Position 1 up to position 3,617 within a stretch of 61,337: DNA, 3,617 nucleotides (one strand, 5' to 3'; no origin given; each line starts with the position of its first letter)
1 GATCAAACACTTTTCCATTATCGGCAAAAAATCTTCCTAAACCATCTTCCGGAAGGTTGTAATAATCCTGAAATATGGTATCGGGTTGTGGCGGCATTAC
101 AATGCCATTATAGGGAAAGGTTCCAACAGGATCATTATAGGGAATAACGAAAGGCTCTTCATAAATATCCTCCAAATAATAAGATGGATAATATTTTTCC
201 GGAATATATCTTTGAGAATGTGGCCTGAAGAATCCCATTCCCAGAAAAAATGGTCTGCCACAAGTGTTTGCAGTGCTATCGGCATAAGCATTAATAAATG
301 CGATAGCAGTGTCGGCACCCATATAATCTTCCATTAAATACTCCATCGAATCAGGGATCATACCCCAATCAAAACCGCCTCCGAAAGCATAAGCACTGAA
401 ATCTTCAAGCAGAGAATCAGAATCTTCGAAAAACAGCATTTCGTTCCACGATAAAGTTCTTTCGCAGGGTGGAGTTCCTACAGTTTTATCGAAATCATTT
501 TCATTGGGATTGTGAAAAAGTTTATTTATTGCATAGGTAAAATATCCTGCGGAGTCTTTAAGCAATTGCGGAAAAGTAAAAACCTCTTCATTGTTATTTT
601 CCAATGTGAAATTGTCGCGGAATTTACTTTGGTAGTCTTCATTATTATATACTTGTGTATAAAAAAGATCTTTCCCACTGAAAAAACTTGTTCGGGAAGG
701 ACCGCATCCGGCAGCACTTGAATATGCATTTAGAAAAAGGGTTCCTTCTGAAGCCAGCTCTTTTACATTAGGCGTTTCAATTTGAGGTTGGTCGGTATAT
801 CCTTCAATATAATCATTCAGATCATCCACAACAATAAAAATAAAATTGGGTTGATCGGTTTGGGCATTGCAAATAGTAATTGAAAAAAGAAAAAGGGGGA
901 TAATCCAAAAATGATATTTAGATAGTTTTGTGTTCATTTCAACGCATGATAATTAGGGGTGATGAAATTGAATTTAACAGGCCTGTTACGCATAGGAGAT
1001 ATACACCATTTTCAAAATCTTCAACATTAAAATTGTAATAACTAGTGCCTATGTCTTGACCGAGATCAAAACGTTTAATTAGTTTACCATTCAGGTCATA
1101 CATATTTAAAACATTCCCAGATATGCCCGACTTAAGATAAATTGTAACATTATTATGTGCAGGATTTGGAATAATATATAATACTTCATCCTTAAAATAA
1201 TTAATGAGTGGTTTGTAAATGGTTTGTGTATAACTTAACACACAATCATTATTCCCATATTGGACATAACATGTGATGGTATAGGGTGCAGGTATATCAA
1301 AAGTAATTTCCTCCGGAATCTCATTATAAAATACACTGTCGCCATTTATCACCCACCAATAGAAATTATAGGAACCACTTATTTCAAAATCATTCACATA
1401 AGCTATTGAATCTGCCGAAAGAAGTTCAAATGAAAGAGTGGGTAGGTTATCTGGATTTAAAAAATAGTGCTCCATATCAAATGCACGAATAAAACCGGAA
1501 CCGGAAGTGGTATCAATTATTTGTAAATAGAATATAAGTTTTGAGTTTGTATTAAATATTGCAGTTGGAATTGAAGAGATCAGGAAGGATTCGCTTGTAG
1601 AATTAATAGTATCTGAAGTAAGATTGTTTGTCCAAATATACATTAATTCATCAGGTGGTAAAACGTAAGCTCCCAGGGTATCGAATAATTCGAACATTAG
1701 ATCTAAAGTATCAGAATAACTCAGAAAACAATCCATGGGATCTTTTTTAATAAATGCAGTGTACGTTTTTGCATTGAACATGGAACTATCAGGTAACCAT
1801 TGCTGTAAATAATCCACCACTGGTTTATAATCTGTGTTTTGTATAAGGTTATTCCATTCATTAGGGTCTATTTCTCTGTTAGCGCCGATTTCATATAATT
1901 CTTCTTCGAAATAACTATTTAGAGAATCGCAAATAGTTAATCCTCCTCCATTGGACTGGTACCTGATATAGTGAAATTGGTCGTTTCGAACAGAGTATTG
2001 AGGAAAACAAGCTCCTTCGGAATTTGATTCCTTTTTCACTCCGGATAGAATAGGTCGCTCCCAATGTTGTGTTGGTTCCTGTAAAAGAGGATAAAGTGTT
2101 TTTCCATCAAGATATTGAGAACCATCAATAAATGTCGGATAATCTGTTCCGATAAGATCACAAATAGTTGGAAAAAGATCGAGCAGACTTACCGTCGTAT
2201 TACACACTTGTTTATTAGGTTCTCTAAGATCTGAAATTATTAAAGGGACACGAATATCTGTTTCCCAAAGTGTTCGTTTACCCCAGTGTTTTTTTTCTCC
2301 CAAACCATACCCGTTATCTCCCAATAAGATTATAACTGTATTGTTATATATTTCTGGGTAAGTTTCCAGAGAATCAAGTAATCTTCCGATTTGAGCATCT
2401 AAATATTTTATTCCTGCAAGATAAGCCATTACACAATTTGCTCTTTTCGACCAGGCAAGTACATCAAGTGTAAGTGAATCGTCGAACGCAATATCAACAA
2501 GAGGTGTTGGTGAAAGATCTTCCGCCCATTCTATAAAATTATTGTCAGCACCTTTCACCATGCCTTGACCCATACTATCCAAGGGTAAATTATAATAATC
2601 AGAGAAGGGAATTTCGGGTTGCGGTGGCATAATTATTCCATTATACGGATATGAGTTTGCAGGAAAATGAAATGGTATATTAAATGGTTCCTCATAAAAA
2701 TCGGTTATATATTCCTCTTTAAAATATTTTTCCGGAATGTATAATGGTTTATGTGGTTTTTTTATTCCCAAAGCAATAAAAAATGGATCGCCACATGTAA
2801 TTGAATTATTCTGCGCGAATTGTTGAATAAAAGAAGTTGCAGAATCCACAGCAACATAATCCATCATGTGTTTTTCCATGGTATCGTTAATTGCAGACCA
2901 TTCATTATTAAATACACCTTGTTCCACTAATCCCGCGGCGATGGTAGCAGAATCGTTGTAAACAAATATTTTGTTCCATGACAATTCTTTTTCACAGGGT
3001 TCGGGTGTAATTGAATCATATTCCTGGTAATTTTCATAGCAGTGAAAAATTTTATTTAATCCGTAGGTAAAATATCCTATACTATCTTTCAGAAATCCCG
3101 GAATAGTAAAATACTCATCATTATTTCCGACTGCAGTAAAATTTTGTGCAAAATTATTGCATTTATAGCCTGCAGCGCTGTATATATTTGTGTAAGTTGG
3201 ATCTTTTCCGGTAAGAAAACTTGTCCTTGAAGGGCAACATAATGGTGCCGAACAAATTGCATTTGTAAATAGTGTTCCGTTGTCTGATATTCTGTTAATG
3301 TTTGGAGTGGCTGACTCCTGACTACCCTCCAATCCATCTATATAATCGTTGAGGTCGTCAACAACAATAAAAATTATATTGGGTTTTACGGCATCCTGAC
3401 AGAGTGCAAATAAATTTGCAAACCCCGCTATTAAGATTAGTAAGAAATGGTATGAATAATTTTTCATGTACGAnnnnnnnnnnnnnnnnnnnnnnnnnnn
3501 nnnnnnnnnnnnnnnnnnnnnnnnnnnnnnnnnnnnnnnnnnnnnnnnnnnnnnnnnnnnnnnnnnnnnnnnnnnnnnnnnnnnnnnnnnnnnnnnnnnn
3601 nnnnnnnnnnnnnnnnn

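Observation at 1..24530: At least ten tandem, co-oriented paralogs of a sulfatase-PKD-T9SS fusion protein fill 24.5 kb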

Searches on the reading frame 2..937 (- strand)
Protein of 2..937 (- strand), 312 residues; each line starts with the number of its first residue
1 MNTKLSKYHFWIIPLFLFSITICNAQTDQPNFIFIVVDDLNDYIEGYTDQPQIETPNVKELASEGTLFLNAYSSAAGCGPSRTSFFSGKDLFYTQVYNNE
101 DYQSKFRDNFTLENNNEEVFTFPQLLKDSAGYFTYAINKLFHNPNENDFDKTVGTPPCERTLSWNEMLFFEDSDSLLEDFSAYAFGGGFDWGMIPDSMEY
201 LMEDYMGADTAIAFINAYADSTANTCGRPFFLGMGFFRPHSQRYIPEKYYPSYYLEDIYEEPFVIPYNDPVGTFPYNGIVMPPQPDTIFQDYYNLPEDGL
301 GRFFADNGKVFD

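Call 3: search_protein_families(library=pfam, proteins=[window:2-937:-], max_evalue=0.01)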
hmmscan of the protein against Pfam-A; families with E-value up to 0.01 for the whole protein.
window:2-937:- (312 aa): 1 family
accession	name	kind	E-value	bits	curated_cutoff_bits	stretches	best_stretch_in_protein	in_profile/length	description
PF00884.28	Sulfatase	-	2.4e-19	70.2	25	1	30-254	1-189/301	Sulfatase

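Call 4: search_protein_families(library=ncbifam, proteins=[window:2-937:-], max_evalue=0.01)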
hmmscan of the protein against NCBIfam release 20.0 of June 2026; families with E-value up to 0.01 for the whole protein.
window:2-937:- (312 aa): 4 families
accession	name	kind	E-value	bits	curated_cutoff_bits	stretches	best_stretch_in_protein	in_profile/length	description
NF010322.0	PRK13759.1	equivalog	6.8e-20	71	481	1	25-260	2-232/486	arylsulfatase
TIGR03417.1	chol_sulfatase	equivalog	3.7e-13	49.2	433.45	1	29-103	2-78/500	choline-sulfatase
NF045661.1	HdlasePehA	equivalog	3.2e-12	45.9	900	1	29-91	2-64/506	phosphoric/sulfuric ester hydrolase PehA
NF052527.1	Mn_arylsulf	exception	3.2e-10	39.5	850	1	29-145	1-106/479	manganese-dependent arylsulfatase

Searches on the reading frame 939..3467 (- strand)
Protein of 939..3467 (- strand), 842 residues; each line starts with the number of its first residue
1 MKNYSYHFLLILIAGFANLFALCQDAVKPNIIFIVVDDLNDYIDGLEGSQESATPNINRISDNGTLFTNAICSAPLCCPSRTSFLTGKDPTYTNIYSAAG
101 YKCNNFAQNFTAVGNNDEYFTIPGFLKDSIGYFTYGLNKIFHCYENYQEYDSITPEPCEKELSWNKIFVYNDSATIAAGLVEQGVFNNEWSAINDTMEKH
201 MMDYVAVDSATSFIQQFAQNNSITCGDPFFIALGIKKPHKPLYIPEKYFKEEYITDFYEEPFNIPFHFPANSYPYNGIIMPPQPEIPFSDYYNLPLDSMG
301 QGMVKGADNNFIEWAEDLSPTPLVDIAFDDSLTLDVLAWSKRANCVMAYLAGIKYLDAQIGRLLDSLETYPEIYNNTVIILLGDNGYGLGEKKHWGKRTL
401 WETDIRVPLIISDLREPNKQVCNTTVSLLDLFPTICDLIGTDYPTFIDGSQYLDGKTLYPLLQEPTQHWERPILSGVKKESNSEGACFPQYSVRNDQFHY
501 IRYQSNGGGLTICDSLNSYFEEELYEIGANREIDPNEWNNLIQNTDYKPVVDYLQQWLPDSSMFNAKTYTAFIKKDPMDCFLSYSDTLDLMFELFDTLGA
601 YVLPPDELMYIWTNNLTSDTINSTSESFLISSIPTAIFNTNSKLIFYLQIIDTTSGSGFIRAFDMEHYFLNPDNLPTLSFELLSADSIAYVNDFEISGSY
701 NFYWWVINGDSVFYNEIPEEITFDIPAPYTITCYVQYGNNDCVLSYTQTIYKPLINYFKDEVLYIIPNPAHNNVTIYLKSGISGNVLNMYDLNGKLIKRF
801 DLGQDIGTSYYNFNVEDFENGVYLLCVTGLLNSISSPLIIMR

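Call 3: search_protein_families(library=pfam, proteins=[window:939-3467:-], max_evalue=0.01)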
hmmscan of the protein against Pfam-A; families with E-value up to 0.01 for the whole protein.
window:939-3467:- (842 aa): 4 families
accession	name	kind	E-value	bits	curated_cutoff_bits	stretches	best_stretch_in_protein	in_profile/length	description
PF00884.28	Sulfatase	-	4.7e-38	131.7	25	1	29-440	1-300/301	Sulfatase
PF16347.10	SGSH_C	-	4.2e-10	40.4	29.3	1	390-558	1-148/154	N-sulphoglucosamine sulphohydrolase, C-terminal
PF18962.6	Por_Secre_tail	-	2.9e-09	37.5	27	1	765-839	1-74/75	Secretion system C-terminal sorting domain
PF01663.27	Phosphodiest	-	3.3e-07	30.7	23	1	51-108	18-75/342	Type I phosphodiesterase / nucleotide pyrophosphatase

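Call 4: search_protein_families(library=ncbifam, proteins=[window:939-3467:-], max_evalue=0.01)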
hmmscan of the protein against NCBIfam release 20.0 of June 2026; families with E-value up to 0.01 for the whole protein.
window:939-3467:- (842 aa): 8 families
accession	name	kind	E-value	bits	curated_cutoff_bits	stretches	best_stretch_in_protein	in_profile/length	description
TIGR03417.1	chol_sulfatase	equivalog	5e-40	137.8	433.45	2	346-505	252-401/500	choline-sulfatase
NF010322.0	PRK13759.1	equivalog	3.5e-39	134.6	481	2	342-558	263-453/486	arylsulfatase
NF052527.1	Mn_arylsulf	exception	1.5e-27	96.7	850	2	344-558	262-448/479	manganese-dependent arylsulfatase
NF045661.1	HdlasePehA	equivalog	2.1e-21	76.1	900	2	348-470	283-401/506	phosphoric/sulfuric ester hydrolase PehA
NF038113.1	T9SSA_dep_M36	equivalog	6.2e-07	27.9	885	1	756-840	786-868/869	T9SS-dependent M36 family metallopeptidase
TIGR04183.1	Por_Secre_tail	domain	3.5e-06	26.9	23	1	765-832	1-63/72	T9SS type A sorting domain-containing protein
NF038282.1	LapC_YejM_PbgA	exception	0.0021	16.4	825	1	346-425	411-487/584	LPS biosynthesis-modulating metalloenzyme YejM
NF038075.1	fam_STM4013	hypoth_equivalog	0.0044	16.5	250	0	345-408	196-255/261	STM4013/SEN3800 family hydrolase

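Call 10: find_related_loci(query=A1, collection=genome_contigs, flank=10000)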
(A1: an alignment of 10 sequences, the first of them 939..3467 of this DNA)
Query A1 (842 aa) in genome_contigs; peptide patterns used: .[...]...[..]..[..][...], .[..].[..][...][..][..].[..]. (x = any residue, [..] = any of these).
599 stretches matched a pattern (row limit reached: there are more); 577 encode a relative of the query (tblastn E <= 1e-3); the best 80 are kept; 77 distinct loci.
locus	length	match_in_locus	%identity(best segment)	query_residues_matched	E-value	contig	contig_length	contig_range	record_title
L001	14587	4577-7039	63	21-842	0e+0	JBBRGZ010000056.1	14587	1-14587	MAG: Chitinophagales bacterium isolate Co_metawrap_2671 Cmw_2671_k141_28735160_length_14587_cov_7.9263, whole genome sho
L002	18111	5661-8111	61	23-842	0e+0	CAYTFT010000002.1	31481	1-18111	MAG TPA_asm: uncultured Chitinophagales bacterium isolate SRP173033_co3_137 genome assembly, contig: NODE_1528_length_31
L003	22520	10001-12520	84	1-842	0e+0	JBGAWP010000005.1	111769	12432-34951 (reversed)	MAG: Chitinophagales bacterium isolate MAG_MBR_AS.25 MBRAS-25_NODE_5_length_111769_cov_5.904495, whole genome shotgun se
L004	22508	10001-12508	52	2-842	0e+0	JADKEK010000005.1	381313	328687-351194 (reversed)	MAG: Bacteroidetes bacterium isolate Rand_18-Q3-R56-63_BAT3C.178 tig00001034-120-3812800, whole genome shotgun sequence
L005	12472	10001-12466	52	2-828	0e+0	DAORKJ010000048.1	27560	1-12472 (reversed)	MAG TPA_asm: Chitinophagales bacterium isolate AMR_MDS_5528 NODE_408_length_27560_cov_17.708671, whole genome shotgun se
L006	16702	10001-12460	44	23-842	0e+0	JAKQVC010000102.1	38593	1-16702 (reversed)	MAG: Bacteroidota bacterium isolate USST_maxbin.122 k141_472105, whole genome shotgun sequence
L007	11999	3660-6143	44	12-841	0e+0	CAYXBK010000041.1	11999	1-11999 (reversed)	MAG TPA_asm: uncultured Chitinophagales bacterium isolate SRP173033_co1_49 genome assembly, contig: NODE_11736_length_11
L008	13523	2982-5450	47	5-825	0e+0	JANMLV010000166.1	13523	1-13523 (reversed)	MAG: Bacteroidota bacterium isolate OTE_58_metabat_626 OTE_58_k141_6264022, whole genome shotgun sequence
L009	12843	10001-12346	42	19-797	0e+0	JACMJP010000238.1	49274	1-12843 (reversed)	MAG: Chitinophagales bacterium isolate ES-bin-175 ES-bin-175-contig-k141_5551654, whole genome shotgun sequence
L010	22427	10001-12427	40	23-828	0e+0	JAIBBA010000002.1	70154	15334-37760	MAG: Chitinophagales bacterium isolate SSF59 NODE_95_length_70154_cov_11.124766, whole genome shotgun sequence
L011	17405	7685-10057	45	17-799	0e+0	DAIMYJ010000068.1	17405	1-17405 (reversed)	MAG TPA_asm: Chitinophagales bacterium isolate CTOTU1226 NODE_2056_length_17405_cov_16.624669, whole genome shotgun sequ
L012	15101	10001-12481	51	1-827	0e+0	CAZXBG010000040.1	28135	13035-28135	MAG TPA_asm: uncultured Chitinophagales bacterium isolate SRP128246_co1_457 genome assembly, contig: NODE_2929_length_28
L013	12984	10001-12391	41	9-797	0e+0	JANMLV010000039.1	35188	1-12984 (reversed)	MAG: Bacteroidota bacterium isolate OTE_58_metabat_626 OTE_58_k141_4447836, whole genome shotgun sequence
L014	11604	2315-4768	41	8-827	0e+0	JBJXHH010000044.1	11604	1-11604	MAG: Chitinophagales bacterium isolate F1F2.bin.102 k127_8215250, whole genome shotgun sequence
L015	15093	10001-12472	41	2-827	0e+0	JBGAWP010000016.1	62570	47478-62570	MAG: Chitinophagales bacterium isolate MAG_MBR_AS.25 MBRAS-25_NODE_16_length_62570_cov_5.273442, whole genome shotgun se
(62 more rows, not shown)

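Call 52: search_protein_families(library=pfam, proteins=[L001:1166-2764:+, L001:2788-4401:+, L003:15218-16246:+, L003:16343-17251:+, L003:17260-18060:-, L003:18125-18580:+, L003:18796-19620:-, L003:19679-20692:-, L003:20701-21537:-, L001:9746-10777:+], max_evalue=0.001)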
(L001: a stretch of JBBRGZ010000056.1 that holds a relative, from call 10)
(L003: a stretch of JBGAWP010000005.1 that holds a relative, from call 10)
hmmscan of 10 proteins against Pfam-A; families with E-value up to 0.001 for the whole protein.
L001:1166-2764:+ (532 aa): 1 family
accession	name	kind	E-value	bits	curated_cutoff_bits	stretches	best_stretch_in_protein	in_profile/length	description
PF18962.6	Por_Secre_tail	-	2.8e-11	44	27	1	461-530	1-74/75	Secretion system C-terminal sorting domain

L001:2788-4401:+ (537 aa): 2 families
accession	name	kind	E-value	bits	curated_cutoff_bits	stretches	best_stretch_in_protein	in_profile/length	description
PF18962.6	Por_Secre_tail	-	2.2e-08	34.7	27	1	464-531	1-70/75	Secretion system C-terminal sorting domain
PF05935.17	Arylsulfotrans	-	6.5e-05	22.5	24.2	1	265-398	32-143/374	Arylsulfotransferase (ASST)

L003:15218-16246:+ (342 aa): 1 family
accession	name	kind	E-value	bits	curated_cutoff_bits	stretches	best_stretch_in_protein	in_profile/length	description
PF11751.14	PorP_SprF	-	3.3e-40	138.8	22.3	1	17-321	2-270/273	Type IX secretion system membrane protein PorP/SprF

L003:16343-17251:+ (302 aa): 0 families

L003:17260-18060:- (266 aa): 2 families
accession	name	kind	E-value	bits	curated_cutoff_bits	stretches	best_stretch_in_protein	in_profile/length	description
PF00881.29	Nitroreductase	-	7e-23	82.1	23.5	1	32-243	1-166/167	Nitroreductase family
PF14512.11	TM1586_NiRdase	-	0.00023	21.3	27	0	53-78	161-186/215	Putative TM nitroreductase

L003:18125-18580:+ (151 aa): 1 family
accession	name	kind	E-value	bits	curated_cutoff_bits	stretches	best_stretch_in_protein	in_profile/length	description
PF04434.22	SWIM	-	0.00011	22.1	19.6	1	73-94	13-37/38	SWIM zinc finger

L003:18796-19620:- (274 aa): 4 families
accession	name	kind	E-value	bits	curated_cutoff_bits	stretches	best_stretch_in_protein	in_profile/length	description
PF13509.12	S1_2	-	1.8e-32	111.7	21.8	2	4-62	1-60/61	S1 domain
PF17783.7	CvfB_WH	-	5.8e-24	84.1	22.9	1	216-273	1-58/58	CvfB-like winged helix domain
PF11213.13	DUF3006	-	0.00045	20.8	32.3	0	22-55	15-50/67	Protein of unknown function (DUF3006)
PF00575.29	S1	-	0.00064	20.5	22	0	70-105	5-40/74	S1 RNA binding domain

L003:19679-20692:- (337 aa): 2 families
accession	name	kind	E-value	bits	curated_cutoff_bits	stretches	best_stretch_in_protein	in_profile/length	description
PF03572.23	Peptidase_S41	-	4.9e-22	78.7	24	1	151-315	4-165/165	Peptidase family S41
PF14684.11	Tricorn_C1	-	1.3e-12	47.9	24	1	30-88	1-59/59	Tricorn protease C1 domain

L003:20701-21537:- (278 aa): 0 families

L001:9746-10777:+ (343 aa): 1 family
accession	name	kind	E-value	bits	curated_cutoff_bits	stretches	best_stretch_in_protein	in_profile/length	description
PF11751.14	PorP_SprF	-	4e-40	138.5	22.3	1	18-323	2-271/273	Type IX secretion system membrane protein PorP/SprF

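Call 70: search_protein_families(library=ncbifam, proteins=[L003:12525-15062:+, L003:15218-16246:+, L003:16343-17251:+, L001:1166-2764:+, L001:2788-4401:+], max_evalue=0.01)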
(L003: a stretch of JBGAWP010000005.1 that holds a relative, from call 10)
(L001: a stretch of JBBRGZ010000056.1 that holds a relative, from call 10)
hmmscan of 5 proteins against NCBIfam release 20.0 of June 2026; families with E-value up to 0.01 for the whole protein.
L003:12525-15062:+ (845 aa): 7 families
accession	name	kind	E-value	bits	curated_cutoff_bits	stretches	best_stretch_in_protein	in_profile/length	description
NF010322.0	PRK13759.1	equivalog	1.8e-40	138.9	481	2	339-561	257-451/486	arylsulfatase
TIGR03417.1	chol_sulfatase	equivalog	3.3e-37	128.5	433.45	2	339-508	243-402/500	choline-sulfatase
NF045661.1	HdlasePehA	equivalog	9.8e-27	93.7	900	2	351-470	283-397/506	phosphoric/sulfuric ester hydrolase PehA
NF052527.1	Mn_arylsulf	exception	5.6e-24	84.9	850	2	350-448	265-365/479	manganese-dependent arylsulfatase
NF038113.1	T9SSA_dep_M36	equivalog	8.6e-09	34.1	885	1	755-843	782-868/869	T9SS-dependent M36 family metallopeptidase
TIGR04183.1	Por_Secre_tail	domain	1.6e-07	31.2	23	1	769-837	2-65/72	T9SS type A sorting domain-containing protein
NF038282.1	LapC_YejM_PbgA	exception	9.6e-05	20.9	825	1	349-429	411-488/584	LPS biosynthesis-modulating metalloenzyme YejM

L003:15218-16246:+ (342 aa): 1 family
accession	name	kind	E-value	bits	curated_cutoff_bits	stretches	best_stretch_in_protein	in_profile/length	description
TIGR03519.1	T9SS_PorP_fam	subfamily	7.4e-50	170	90.55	1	1-313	1-279/292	PorP/SprF family type IX secretion system membrane protein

L003:16343-17251:+ (302 aa): 0 families

L001:1166-2764:+ (532 aa): 3 families
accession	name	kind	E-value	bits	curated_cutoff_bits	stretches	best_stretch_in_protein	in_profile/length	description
TIGR04183.1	Por_Secre_tail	domain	1.2e-13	50.8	23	1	461-531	1-71/72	T9SS type A sorting domain-containing protein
NF047494.1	Lepto_SBBP_lipo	equivalog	8e-09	34.7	400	2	310-399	97-183/466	SBBP repeat beta-propeller lipoprotein, LipL53 family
NF050177.1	TapA_OM_Porphy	equivalog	0.0015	17.3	500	1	455-530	467-542/544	TapA/TapC family T9SS-dependent outer membrane protein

L001:2788-4401:+ (537 aa): 3 families
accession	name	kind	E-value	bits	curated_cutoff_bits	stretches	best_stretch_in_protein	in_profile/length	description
NF047494.1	Lepto_SBBP_lipo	equivalog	4e-17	62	400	1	127-445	151-464/466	SBBP repeat beta-propeller lipoprotein, LipL53 family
TIGR04183.1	Por_Secre_tail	domain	2.6e-09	36.9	23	1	464-537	1-72/72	T9SS type A sorting domain-containing protein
TIGR02608.1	delta_60_rpt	domain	1e-05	25.3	76.5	0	284-314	1-30/55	delta-60 repeat domain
